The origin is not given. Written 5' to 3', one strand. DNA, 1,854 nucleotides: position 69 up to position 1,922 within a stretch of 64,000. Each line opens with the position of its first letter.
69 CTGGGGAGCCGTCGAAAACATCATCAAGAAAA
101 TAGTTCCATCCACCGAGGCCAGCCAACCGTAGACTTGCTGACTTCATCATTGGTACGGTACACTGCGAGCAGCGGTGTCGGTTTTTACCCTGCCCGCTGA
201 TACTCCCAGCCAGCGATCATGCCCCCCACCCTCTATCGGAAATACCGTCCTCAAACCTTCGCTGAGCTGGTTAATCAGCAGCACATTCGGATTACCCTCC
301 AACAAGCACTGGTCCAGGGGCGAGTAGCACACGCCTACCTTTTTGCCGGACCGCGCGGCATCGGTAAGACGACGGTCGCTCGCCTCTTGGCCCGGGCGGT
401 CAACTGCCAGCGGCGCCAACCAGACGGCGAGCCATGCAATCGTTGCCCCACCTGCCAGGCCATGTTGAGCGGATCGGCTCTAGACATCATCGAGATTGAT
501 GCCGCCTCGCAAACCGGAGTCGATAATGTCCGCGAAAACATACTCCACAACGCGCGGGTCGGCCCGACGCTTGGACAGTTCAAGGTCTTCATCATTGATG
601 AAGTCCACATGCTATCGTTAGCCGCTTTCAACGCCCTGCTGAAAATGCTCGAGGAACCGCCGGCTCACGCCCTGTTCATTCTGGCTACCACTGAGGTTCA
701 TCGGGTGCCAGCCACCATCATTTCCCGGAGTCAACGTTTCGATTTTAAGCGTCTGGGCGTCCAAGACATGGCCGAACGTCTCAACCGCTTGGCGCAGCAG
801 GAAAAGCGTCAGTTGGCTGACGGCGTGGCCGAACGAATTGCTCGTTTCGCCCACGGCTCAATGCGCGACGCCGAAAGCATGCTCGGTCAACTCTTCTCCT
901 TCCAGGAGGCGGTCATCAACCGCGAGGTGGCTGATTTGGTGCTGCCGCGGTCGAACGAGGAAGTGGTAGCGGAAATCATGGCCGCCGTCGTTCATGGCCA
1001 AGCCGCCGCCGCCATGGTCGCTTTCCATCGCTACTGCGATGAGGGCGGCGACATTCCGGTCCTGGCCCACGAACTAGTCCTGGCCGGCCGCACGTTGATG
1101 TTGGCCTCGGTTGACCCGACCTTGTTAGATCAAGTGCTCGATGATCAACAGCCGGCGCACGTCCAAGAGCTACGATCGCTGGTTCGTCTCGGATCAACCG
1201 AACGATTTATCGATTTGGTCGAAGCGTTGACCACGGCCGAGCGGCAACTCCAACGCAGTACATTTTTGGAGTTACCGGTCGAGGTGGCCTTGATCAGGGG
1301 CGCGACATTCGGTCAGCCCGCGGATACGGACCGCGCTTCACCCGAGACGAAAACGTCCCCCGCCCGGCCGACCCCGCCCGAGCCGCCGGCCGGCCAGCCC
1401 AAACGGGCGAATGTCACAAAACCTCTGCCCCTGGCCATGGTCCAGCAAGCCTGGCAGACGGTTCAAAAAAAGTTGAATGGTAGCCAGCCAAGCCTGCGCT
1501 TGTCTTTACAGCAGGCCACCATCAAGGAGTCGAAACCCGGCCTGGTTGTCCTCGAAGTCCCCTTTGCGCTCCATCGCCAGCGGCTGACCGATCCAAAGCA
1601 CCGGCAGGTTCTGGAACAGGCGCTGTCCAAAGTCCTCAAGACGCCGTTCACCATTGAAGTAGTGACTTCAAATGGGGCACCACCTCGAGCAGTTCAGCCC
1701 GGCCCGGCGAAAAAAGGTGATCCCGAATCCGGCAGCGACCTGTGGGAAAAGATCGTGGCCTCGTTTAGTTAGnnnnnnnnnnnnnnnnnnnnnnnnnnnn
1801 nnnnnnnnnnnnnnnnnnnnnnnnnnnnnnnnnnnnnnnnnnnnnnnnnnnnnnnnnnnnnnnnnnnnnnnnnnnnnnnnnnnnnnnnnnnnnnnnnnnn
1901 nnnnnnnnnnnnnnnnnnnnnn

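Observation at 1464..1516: Canonical E. coli-type -1 programmed frameshift cassette inside dnaX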

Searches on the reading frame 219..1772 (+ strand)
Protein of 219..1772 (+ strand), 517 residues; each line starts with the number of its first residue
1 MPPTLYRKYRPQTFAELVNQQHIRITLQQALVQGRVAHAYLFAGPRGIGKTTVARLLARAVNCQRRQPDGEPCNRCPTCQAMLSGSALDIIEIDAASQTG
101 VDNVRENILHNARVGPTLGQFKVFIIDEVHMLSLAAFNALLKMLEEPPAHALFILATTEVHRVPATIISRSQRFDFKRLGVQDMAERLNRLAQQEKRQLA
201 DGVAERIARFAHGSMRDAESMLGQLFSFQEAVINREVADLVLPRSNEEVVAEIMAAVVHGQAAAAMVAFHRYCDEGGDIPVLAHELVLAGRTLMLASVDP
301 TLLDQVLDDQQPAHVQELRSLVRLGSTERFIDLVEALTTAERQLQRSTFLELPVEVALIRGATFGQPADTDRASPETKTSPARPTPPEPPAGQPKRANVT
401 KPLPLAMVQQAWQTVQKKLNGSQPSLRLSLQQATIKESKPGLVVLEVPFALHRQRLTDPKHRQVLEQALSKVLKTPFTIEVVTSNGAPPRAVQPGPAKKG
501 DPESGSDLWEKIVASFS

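Call 3: search_protein_families(library=pfam, proteins=[window:219-1772:+], max_evalue=0.01)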
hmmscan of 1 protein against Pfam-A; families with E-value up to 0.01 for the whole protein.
window:219-1772:+ (517 aa): 14 families
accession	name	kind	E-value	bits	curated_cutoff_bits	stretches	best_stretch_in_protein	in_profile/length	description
PF13177.12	DNA_pol3_delta2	-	2.6e-40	138.5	27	1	20-179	2-160/161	DNA polymerase III, delta subunit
PF00004.35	AAA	-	2.8e-11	44.4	21.2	1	41-177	2-126/131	ATPase family associated with various cellular activities (AAA)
PF05496.18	RuvB_N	-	1.3e-07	31.9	27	1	10-94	2-91/159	Holliday junction DNA helicase RuvB P-loop domain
PF13401.12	AAA_22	-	6.2e-07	30.2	27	1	41-152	9-117/130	AAA domain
PF07728.20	AAA_5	-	7.5e-06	26.4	22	1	41-148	3-94/139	AAA domain (dynein-related subfamily)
PF22608.2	DNAX_ATPase_lid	-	2.3e-05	24.5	27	1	185-224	3-42/49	DNA polymerase III clamp loader subunit, ATPase lid domain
PF13604.12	AAA_30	-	0.00021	21.6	27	1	40-152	21-120/191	AAA domain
PF12169.13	DNA_pol3_gamma3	-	0.00022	21.4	24.4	1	247-363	15-129/143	DNA polymerase III subunits gamma and tau domain III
PF13245.12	AAA_19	-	0.00044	20.9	25.1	1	38-150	12-119/134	AAA domain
PF06068.19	TIP49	-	0.0016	18.1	23.8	0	123-158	277-311/347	TIP49 P-loop domain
PF04851.21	ResIII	-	0.0024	18.2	22.5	0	118-146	123-152/164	Type III restriction enzyme, res subunit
PF13191.12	AAA_16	-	0.0052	17.7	32.6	0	30-81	18-72/167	AAA ATPase domain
PF03215.21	Rad17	-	0.0071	16.7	23.8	0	6-67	10-75/186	Rad17 P-loop domain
PF13173.12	AAA_14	-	0.0099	16.3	27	0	39-133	4-75/129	AAA domain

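Call 4: search_protein_families(library=ncbifam, proteins=[window:219-1772:+], max_evalue=0.01)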
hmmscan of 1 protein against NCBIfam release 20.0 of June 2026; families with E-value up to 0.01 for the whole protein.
window:219-1772:+ (517 aa): 80 families (the best 25 are shown)
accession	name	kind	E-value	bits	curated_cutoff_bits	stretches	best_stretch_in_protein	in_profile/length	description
NF011512.0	PRK14950.1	equivalog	2.7e-130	436.3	593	2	4-387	5-384/585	DNA polymerase III subunits gamma and tau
NF004046.1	PRK05563.1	equivalog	2.5e-129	432.8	400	1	4-367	4-362/567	DNA polymerase III subunit gamma/tau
NF011510.0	PRK14948.1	equivalog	5.8e-111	372.2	593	1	5-359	8-359/640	DNA polymerase III subunit gamma/tau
NF011526.0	PRK14965.1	equivalog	1.3e-110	371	670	2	5-364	6-361/578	DNA polymerase III subunits gamma and tau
TIGR02397.1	dnaX_nterm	equivalog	2.2e-109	366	250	1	4-360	3-353/355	DNA polymerase III subunit gamma/tau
NF005942.0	PRK07994.1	equivalog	7.6e-96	322.6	613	1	5-370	6-364/655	DNA polymerase III subunit gamma/tau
NF006585.0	PRK09111.1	equivalog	6.1e-95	319.1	604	1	5-397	30-426/616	DNA polymerase III subunit gamma/tau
NF004962.0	PRK06305.1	equivalog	3.6e-91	306.7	559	1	6-360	8-347/465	DNA polymerase III subunits gamma and tau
NF011524.0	PRK14963.1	equivalog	1.2e-90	305.4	601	1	4-487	3-500/647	DNA polymerase III subunits gamma and tau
NF011523.0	PRK14962.1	equivalog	1.7e-89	300.8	576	1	4-286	3-283/474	DNA polymerase III subunits gamma and tau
NF011531.0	PRK14971.1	equivalog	2.5e-88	297.4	685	1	7-405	9-403/614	DNA polymerase III subunit gamma/tau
NF005846.3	PRK07764.1-6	equivalog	4.2e-88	297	625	2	5-320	2-318/628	DNA polymerase III subunit gamma and tau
NF004549.0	PRK05896.1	equivalog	1.2e-85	288.5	578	1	4-286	5-285/642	DNA polymerase III subunits gamma and tau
NF011514.0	PRK14953.1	equivalog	1.9e-83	281.1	536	1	6-289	7-288/488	DNA polymerase III subunits gamma and tau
NF005173.0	PRK06647.1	equivalog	2e-82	277.9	623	1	8-266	9-265/568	DNA polymerase III subunits gamma and tau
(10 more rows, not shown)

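Call 7: find_related_loci(query=window:219-1772:+, collection=genome_contigs, flank=1500)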
Query window:219-1772:+ (517 aa) in genome_contigs; peptide patterns used: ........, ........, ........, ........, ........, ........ (x = any residue, [..] = any of these).
600 stretches matched a pattern (row limit reached: there are more); 598 encode a relative of the query (tblastn E <= 1e-3); the best 80 are kept; 80 distinct loci.
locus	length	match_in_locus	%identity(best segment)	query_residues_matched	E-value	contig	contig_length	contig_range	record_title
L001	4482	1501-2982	45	1-481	7e-119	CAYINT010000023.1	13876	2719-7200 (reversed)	MAG TPA_asm: uncultured Gammaproteobacteria bacterium isolate ERP119705_co25_626 genome assembly, contig: NODE_3368_leng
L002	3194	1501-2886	40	4-477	2e-119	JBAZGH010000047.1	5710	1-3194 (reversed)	MAG: Patescibacteria group bacterium isolate SO_2017_LW3_40 NODE_51028_length_5710_cov_1.426473_LW162_2017, whole genome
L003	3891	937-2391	39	4-483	5e-119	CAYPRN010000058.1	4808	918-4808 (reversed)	MAG TPA_asm: uncultured Gammaproteobacteria bacterium isolate SRP178699_co2_510 genome assembly, contig: NODE_22565_leng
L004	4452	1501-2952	41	1-484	6e-117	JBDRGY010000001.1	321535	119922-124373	MAG: Patescibacteria group bacterium isolate MEGAHIT-group-1.473 k141_1774891, whole genome shotgun sequence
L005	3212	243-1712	38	1-480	7e-116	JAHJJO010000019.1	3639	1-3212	MAG: Patescibacteria group bacterium isolate Modern_marine_rock_biofilm.mb.41 Modern_marine_rock.mb.41_k141_83728, whole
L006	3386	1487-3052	38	1-507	3e-116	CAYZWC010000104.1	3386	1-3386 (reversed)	MAG TPA_asm: uncultured Gammaproteobacteria bacterium isolate SRP141376_co1_229 genome assembly, contig: NODE_42811_leng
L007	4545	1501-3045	39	1-516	3e-112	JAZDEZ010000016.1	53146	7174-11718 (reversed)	MAG: Patescibacteria group bacterium isolate MEGAHIT-group-0.176 k141_7054145, whole genome shotgun sequence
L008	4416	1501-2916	41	1-472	1e-110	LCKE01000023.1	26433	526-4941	MAG: Parcubacteria group bacterium GW2011_GWF2_45_11 UW91_C0023, whole genome shotgun sequence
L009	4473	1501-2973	37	1-479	4e-106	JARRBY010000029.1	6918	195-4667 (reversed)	MAG: Patescibacteria group bacterium isolate DJKA110_ANT-KO_bin.16 scaffold_4022, whole genome shotgun sequence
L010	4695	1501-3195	38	4-516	4e-106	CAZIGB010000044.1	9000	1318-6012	MAG TPA_asm: uncultured Gammaproteobacteria bacterium isolate SRP294416_co3_592 genome assembly, contig: NODE_16666_leng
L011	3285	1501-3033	40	4-488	3e-106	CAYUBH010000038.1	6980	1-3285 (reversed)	MAG TPA_asm: uncultured Gammaproteobacteria bacterium isolate binchicken_co346_22 genome assembly, contig: NODE_3402_len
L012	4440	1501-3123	36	1-516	1e-105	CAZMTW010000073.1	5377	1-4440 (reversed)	MAG TPA_asm: uncultured Gammaproteobacteria bacterium isolate SRP118108_co1_66 genome assembly, contig: NODE_18499_lengt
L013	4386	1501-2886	41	1-457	3e-115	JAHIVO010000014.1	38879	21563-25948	MAG: Patescibacteria group bacterium isolate MM_PC_MetaG.mb.84 MM_PC_MetaG.mb.84_k141_134928, whole genome shotgun seque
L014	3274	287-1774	37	4-481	8e-105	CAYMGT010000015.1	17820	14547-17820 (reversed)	MAG TPA_asm: uncultured Gammaproteobacteria bacterium isolate binchicken_co181_586 genome assembly, contig: NODE_5209_le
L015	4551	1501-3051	37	4-507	2e-104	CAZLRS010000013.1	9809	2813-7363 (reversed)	MAG TPA_asm: uncultured Gammaproteobacteria bacterium isolate SRP256446_co1_29 genome assembly, contig: NODE_3763_length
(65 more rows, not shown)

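Call 13: find_homologous_proteins(query=window:219-1772:+, max_evalue=1e-30)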
Query window:219-1772:+ (517 aa): 7999 proteins with E <= 1e-30 among 8000 candidates; the best 120 are listed.
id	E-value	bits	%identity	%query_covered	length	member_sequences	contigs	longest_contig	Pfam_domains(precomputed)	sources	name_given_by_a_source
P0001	0.0e+0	1135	100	100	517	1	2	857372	PF00004.36,PF13401.13,PF22608.3,PF05496.19,PF13177.13,PF07728.21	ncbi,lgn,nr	ncbi:MAG: DNA polymerase III subunit gamma/tau [Candidatus Kerfeldbacteria bacterium]|nr:DNA polymer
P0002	1.9e-190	652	59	100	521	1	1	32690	PF12169.14,PF13245.13,PF00004.36,PF13401.13,PF22608.3,PF05496.19,PF13177.13,PF07728.21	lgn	-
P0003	2.7e-179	615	58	100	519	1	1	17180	PF12169.14,PF00004.36,PF13401.13,PF05496.19,PF13177.13,PF07728.21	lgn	-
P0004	9.1e-178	610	59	96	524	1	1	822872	PF00004.36,PF13401.13,PF22608.3,PF05496.19,PF13177.13,PF07728.21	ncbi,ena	-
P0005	2.4e-172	592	56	100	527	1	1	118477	PF12169.14,PF00004.36,PF13401.13,PF22608.3,PF05496.19,PF13177.13,PF07728.21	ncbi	-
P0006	6.2e-170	584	55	99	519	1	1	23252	PF12169.14,PF13604.13,PF00004.36,PF13401.13,PF22608.3,PF05496.19,PF13177.13,PF07728.21,PF13191.13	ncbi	-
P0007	3.4e-168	579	53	100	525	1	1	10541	PF12169.14,PF00004.36,PF13401.13,PF05496.19,PF13177.13,PF07728.21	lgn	-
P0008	1.7e-166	573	53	100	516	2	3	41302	PF13604.13,PF13245.13,PF00004.36,PF13401.13,PF05496.19,PF13177.13,PF07728.21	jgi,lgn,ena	-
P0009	5.0e-166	572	53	100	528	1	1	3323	PF12169.14,PF13604.13,PF00004.36,PF13401.13,PF05496.19,PF13177.13,PF07728.21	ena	-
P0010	2.3e-165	569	52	100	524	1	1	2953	PF12169.14,PF00004.36,PF13401.13,PF05496.19,PF13177.13,PF07728.21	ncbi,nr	ncbi:MAG: DNA polymerase III subunit gamma/tau [Candidatus Kerfeldbacteria bacterium]|nr:DNA polymer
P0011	2.8e-164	566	53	100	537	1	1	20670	PF12169.14,PF13604.13,PF00004.36,PF13401.13,PF22608.3,PF05496.19,PF13177.13,PF07728.21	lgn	-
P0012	7.5e-164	564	53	100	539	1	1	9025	PF12169.14,PF00004.36,PF13401.13,PF05496.19,PF13177.13,PF07728.21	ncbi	-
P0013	8.3e-164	564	54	100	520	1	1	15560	PF13173.13,PF00004.36,PF13401.13,PF05496.19,PF13177.13,PF07728.21,PF13191.13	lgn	-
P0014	9.9e-164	564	55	99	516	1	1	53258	PF12169.14,PF00004.36,PF13401.13,PF05496.19,PF13177.13,PF07728.21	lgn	-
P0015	2.9e-163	562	54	100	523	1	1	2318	PF12169.14,PF00004.36,PF13401.13,PF05496.19,PF13177.13,PF07728.21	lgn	-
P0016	4.0e-163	562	51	100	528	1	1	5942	PF12169.14,PF13604.13,PF00004.36,PF13401.13,PF13238.13,PF05496.19,PF13177.13,PF07728.21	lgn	-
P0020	3.1e-162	559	52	100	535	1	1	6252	PF12169.14,PF13604.13,PF00004.36,PF13401.13,PF05496.19,PF13177.13,PF07728.21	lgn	-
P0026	6.4e-158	545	51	100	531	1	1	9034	PF13173.13,PF12169.14,PF13604.13,PF00004.36,PF13401.13,PF22608.3,PF05496.19,PF13177.13,PF07728.21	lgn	-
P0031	1.8e-155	537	50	100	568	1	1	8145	PF12169.14,PF13604.13,PF00004.36,PF13401.13,PF05496.19,PF13177.13,PF07728.21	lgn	-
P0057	2.8e-118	414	46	93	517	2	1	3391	PF12169.14,PF00004.36,PF13401.13,PF20964.3,PF22608.3,PF05496.19,PF13177.13,PF07728.21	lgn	-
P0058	1.9e-117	411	41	99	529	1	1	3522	PF12169.14,PF00004.36,PF13401.13,PF20964.3,PF22608.3,PF05496.19,PF13177.13,PF07728.21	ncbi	-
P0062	9.1e-117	409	43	96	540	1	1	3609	PF12169.14,PF00004.36,PF13401.13,PF20964.3,PF22608.3,PF21960.3,PF13177.13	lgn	-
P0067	1.6e-115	405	44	95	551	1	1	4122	PF12169.14,PF00004.36,PF13401.13,PF20964.3,PF22608.3,PF05496.19,PF13177.13,PF07728.21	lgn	-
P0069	2.6e-115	404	43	91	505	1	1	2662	PF12169.14,PF00004.36,PF13401.13,PF20964.3,PF22608.3,PF05496.19,PF13177.13,PF07728.21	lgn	-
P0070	3.8e-115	404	46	93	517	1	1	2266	PF13173.13,PF12169.14,PF13604.13,PF00004.36,PF13401.13,PF20964.3,PF22608.3,PF05496.19,PF13177.13,PF07728.21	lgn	-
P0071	7.2e-115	403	43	99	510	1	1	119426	PF12169.14,PF13604.13,PF00004.36,PF13401.13,PF20964.3,PF22608.3,PF05496.19,PF13177.13,PF07728.21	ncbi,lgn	-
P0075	1.0e-114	402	43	99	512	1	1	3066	PF12169.14,PF00004.36,PF13401.13,PF20964.3,PF22608.3,PF05496.19,PF13177.13,PF07728.21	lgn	-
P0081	3.1e-114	401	42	93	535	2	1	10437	PF12169.14,PF00004.36,PF13401.13,PF20964.3,PF22608.3,PF05496.19,PF13177.13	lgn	-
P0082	3.6e-114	401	44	99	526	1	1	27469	PF12169.14,PF13604.13,PF00004.36,PF13401.13,PF20964.3,PF22608.3,PF05496.19,PF13177.13,PF07728.21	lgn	-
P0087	1.6e-113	398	41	100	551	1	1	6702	PF12169.14,PF00004.36,PF13401.13,PF20964.3,PF22608.3,PF13177.13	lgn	-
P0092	6.8e-113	396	42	93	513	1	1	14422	PF12169.14,PF06068.20,PF00004.36,PF13401.13,PF20964.3,PF05496.19,PF13177.13,PF07728.21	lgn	-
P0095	1.1e-112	396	42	93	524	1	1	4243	PF12169.14,PF13604.13,PF13245.13,PF00004.36,PF13401.13,PF20964.3,PF22608.3,PF05496.19,PF13177.13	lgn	-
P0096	1.7e-112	395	43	93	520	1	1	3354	PF13604.13,PF00004.36,PF13401.13,PF20964.3,PF22608.3,PF05496.19,PF13177.13,PF07728.21,PF03215.22,PF13191.13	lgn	-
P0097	1.8e-112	395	44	98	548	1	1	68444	PF12169.14,PF00004.36,PF13401.13,PF20964.3,PF22608.3,PF05496.19,PF13177.13,PF07728.21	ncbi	-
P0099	2.1e-112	395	42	93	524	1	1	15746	PF12169.14,PF13245.13,PF00004.36,PF13401.13,PF20964.3,PF22608.3,PF05496.19,PF13177.13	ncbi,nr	ncbi:DNA polymerase III subunit gamma/tau [Patescibacteria group bacterium]|nr:DNA polymerase III su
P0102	3.6e-112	394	42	93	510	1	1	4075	PF12169.14,PF00004.36,PF13401.13,PF20964.3,PF22608.3,PF05496.19,PF13177.13,PF07728.21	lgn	-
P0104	5.9e-112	393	43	99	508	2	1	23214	PF13604.13,PF00004.36,PF13401.13,PF20964.3,PF22608.3,PF05496.19,PF13177.13,PF07728.21,PF13191.13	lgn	-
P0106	1.0e-111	393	42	93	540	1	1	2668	PF13604.13,PF00004.36,PF13401.13,PF20964.3,PF22608.3,PF13177.13,PF07728.21,PF13191.13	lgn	-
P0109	1.1e-111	392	39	98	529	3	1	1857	PF12169.14,PF00004.36,PF13401.13,PF20964.3,PF05496.19,PF13177.13,PF07728.21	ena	-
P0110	1.2e-111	392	45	93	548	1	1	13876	PF12169.14,PF00004.36,PF13401.13,PF20964.3,PF22608.3,PF05496.19,PF13177.13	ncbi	-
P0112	1.7e-111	392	42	100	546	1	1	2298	PF12169.14,PF00004.36,PF13401.13,PF20964.3,PF22608.3,PF05496.19,PF13177.13,PF07728.21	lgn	-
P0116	3.8e-111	391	43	95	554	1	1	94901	PF12169.14,PF00004.36,PF13401.13,PF20964.3,PF22608.3,PF05496.19,PF13177.13,PF07728.21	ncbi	-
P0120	4.9e-111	390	38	99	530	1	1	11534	PF12169.14,PF00004.36,PF13401.13,PF20964.3,PF22608.3,PF05496.19,PF13177.13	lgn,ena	-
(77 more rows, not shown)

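Call 21: find_encoding_contigs(protein=P0002, flank=600, max_places=1)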
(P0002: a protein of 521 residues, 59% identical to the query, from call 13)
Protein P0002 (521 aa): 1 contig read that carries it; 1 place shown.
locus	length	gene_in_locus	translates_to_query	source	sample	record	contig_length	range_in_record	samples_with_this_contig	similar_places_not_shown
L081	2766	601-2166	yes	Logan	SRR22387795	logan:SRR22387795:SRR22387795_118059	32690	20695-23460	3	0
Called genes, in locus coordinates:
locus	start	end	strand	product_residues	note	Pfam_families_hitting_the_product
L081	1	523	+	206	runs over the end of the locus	-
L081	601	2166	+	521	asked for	PF05496:RuvB_N (weak), PF13177:DNA_pol3_delta2, PF13245:AAA_19 (faint), PF13401:AAA_22 (weak), PF00004:AAA, PF07728:AAA_5, PF22608:DNAX_ATPase_lid (faint), PF12169:DNA_pol3_gamma3 (weak)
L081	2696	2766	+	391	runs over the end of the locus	PF01551:Peptidase_M23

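Call 22: find_encoding_contigs(protein=P0003, flank=600, max_places=1)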
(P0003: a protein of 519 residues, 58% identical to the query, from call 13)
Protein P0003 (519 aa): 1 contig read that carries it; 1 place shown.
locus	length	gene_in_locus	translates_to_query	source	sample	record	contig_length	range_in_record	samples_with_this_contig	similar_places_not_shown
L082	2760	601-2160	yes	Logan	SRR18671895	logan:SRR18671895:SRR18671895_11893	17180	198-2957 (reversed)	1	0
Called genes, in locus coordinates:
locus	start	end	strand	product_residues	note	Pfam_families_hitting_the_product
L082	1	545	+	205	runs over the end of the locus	-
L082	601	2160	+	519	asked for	PF05496:RuvB_N (faint), PF13177:DNA_pol3_delta2, PF13401:AAA_22 (weak), PF00004:AAA, PF07728:AAA_5 (faint), PF12169:DNA_pol3_gamma3 (weak)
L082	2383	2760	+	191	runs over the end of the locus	?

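Call 23: find_encoding_contigs(protein=P0004, flank=600, max_places=1)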
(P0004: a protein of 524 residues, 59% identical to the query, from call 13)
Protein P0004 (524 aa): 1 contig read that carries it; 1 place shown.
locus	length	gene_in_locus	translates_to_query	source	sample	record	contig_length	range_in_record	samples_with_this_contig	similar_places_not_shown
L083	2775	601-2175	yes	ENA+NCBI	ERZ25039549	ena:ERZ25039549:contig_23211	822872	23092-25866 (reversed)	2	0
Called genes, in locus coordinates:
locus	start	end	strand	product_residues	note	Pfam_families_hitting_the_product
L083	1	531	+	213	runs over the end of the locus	-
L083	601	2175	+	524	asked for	PF05496:RuvB_N (faint), PF13177:DNA_pol3_delta2, PF13401:AAA_22 (weak), PF00004:AAA, PF07728:AAA_5 (weak), PF22608:DNAX_ATPase_lid (weak)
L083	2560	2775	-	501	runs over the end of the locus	PF01916:DS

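Call 24: find_encoding_contigs(protein=P0005, flank=600, max_places=1)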
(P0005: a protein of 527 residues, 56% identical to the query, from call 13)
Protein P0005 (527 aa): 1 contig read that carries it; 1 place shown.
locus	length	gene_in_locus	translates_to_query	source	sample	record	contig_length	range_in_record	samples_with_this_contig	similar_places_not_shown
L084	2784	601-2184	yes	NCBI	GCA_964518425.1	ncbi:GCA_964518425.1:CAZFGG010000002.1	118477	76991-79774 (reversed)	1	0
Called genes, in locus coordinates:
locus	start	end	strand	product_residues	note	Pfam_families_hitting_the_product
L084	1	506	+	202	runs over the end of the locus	-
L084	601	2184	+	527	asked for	PF05496:RuvB_N (weak), PF13177:DNA_pol3_delta2, PF13401:AAA_22 (weak), PF00004:AAA, PF07728:AAA_5 (weak), PF22608:DNAX_ATPase_lid (faint), PF12169:DNA_pol3_gamma3 (weak)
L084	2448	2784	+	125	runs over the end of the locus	-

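Call 30: find_encoding_contigs(protein=P0010, flank=300, max_places=1)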
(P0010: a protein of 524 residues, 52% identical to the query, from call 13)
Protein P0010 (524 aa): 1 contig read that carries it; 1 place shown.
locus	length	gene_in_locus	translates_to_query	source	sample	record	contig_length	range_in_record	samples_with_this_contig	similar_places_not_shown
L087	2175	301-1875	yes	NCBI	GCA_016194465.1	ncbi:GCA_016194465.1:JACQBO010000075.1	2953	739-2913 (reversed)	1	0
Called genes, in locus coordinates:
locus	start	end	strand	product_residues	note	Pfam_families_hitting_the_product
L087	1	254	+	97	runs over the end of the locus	?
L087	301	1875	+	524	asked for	PF05496:RuvB_N (faint), PF13177:DNA_pol3_delta2, PF00004:AAA, PF07728:AAA_5 (weak), PF13401:AAA_22 (weak), PF12169:DNA_pol3_gamma3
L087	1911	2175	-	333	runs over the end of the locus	PF01916:DS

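Call 31: find_encoding_contigs(protein=P0011, flank=300, max_places=1)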
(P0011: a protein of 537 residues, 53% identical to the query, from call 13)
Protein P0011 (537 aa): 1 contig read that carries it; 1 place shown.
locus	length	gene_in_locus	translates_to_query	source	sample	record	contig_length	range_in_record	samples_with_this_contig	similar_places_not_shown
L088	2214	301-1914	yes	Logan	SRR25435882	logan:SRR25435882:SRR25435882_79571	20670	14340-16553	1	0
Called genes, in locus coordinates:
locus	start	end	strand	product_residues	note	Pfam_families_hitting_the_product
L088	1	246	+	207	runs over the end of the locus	-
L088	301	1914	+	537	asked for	PF05496:RuvB_N (weak), PF13177:DNA_pol3_delta2, PF13401:AAA_22, PF13604:AAA_30 (weak), PF00004:AAA, PF07728:AAA_5 (weak), PF22608:DNAX_ATPase_lid (weak), PF12169:DNA_pol3_gamma3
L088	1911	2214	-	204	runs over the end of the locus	PF00300:His_Phos_1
